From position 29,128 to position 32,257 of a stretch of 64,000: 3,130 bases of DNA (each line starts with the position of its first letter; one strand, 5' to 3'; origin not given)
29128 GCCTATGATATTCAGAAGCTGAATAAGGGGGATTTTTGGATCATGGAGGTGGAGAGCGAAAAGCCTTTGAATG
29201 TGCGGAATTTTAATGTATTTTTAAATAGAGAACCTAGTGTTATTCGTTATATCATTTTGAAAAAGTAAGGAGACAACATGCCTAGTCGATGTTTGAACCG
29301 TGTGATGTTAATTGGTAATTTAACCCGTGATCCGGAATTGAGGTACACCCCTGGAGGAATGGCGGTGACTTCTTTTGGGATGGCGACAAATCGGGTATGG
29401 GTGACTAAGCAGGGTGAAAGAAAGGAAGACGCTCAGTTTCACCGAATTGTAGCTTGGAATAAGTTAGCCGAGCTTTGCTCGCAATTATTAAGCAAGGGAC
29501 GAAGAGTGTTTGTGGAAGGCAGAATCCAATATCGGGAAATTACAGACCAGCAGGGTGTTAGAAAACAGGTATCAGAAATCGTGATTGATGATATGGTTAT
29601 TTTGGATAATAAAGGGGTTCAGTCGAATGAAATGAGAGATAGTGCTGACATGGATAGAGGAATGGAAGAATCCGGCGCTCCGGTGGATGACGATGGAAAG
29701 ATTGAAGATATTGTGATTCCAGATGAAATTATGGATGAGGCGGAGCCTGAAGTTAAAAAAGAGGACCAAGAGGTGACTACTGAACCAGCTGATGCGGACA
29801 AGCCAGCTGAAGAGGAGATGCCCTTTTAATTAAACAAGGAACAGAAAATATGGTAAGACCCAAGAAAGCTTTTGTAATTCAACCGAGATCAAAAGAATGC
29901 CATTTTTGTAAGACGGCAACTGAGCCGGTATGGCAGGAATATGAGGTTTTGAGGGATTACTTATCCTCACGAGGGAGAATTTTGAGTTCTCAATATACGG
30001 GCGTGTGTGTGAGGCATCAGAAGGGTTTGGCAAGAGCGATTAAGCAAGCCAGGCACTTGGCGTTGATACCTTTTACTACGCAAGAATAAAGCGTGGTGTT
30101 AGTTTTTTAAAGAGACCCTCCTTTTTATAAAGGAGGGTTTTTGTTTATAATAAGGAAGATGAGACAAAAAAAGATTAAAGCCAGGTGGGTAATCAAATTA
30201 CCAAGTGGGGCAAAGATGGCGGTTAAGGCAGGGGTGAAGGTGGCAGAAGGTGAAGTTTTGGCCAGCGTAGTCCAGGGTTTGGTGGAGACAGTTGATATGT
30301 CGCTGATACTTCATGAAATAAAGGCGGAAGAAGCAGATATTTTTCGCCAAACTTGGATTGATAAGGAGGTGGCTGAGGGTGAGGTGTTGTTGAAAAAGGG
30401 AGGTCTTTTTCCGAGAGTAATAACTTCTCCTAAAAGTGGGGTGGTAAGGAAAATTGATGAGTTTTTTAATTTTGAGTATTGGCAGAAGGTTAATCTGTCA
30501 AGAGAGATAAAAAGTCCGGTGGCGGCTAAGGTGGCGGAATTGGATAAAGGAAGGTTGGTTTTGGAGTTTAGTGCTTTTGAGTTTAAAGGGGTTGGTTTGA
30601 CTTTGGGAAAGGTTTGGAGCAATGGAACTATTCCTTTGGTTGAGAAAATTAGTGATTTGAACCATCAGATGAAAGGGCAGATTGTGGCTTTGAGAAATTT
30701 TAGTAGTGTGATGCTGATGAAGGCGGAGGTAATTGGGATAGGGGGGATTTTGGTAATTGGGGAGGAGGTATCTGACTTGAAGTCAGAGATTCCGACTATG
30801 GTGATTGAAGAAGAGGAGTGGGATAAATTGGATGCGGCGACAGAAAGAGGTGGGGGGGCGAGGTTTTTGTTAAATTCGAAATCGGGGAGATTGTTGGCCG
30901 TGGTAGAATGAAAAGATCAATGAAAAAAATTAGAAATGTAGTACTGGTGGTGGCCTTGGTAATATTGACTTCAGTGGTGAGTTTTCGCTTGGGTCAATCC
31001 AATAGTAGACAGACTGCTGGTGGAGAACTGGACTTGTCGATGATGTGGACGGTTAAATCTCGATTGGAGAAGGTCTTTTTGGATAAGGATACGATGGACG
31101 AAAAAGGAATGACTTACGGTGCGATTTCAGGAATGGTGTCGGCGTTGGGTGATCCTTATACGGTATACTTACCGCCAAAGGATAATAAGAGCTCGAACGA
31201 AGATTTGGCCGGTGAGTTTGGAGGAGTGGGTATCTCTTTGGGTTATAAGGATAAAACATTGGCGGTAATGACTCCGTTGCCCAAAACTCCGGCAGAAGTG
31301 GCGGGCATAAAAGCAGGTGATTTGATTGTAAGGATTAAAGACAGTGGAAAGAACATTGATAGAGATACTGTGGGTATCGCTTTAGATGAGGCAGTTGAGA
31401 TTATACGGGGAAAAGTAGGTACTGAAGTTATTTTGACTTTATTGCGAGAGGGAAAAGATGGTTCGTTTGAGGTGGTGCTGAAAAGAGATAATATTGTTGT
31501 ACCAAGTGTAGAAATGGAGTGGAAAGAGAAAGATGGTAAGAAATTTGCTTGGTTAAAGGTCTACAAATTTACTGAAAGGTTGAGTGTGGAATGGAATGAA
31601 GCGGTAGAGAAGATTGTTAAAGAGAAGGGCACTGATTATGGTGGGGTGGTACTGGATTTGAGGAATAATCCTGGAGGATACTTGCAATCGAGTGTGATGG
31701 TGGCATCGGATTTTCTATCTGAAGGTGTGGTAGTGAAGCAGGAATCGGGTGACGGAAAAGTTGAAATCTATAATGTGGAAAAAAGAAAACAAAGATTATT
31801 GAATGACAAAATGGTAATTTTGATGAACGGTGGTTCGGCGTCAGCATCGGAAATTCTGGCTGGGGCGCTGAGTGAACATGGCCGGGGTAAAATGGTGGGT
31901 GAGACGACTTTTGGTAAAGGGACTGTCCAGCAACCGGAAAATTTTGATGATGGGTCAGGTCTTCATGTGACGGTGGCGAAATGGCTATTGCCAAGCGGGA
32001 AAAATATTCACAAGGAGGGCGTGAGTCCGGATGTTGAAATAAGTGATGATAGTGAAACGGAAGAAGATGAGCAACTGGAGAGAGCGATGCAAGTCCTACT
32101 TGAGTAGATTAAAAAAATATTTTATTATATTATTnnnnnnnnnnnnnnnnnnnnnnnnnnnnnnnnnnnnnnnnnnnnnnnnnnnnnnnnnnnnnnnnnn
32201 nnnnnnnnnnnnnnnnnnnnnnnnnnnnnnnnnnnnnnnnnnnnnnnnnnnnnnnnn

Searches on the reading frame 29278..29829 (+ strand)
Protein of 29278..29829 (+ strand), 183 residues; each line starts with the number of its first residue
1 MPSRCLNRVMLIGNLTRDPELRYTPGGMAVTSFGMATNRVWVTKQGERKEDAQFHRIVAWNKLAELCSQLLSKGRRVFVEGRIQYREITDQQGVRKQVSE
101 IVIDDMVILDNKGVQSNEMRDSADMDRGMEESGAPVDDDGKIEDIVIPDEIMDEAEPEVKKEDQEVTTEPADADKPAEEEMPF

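Call 42: search_protein_families(library=pfam, proteins=[window:29278-29829:+], max_evalue=0.001)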
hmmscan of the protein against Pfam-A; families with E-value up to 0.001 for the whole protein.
window:29278-29829:+ (183 aa): 2 families
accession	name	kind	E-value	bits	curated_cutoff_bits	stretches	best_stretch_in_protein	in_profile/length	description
PF00436.31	SSB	-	3.3e-35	120.7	26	1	6-107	1-102/104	Single-strand binding protein family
PF22657.2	SSB_1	-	0.00017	22.1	27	1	7-86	1-78/91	Another single-strand binding protein family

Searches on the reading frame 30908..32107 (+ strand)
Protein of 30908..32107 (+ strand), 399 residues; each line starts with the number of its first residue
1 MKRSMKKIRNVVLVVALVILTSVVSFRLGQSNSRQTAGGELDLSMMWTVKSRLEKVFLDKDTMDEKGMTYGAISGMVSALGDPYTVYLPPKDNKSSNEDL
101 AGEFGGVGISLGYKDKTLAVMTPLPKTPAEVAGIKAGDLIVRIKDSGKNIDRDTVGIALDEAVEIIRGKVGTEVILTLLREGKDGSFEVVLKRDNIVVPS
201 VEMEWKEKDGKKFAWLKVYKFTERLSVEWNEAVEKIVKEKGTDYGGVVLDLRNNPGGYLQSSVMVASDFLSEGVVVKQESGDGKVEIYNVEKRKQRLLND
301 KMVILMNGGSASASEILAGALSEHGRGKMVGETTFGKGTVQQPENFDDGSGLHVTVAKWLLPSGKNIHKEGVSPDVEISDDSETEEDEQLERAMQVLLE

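Call 42: search_protein_families(library=pfam, proteins=[window:30908-32107:+], max_evalue=0.001)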
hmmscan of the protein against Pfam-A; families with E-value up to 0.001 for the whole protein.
window:30908-32107:+ (399 aa): 5 families
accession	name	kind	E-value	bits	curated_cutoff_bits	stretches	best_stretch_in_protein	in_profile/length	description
PF03572.23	Peptidase_S41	-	1.5e-46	158.5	24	1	213-378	2-165/165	Peptidase family S41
PF00595.29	PDZ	-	5.8e-07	30.2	23.2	1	105-178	10-80/81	PDZ domain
PF13180.12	PDZ_2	-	1.4e-06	29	27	1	106-189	2-78/80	PDZ domain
PF22694.1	CtpB_N-like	-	2.5e-06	28.3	27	1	62-88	55-81/85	Activating protease CtpB N-terminal domain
PF17820.7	PDZ_6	-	1.4e-05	25.2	27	1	122-180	4-54/54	PDZ domain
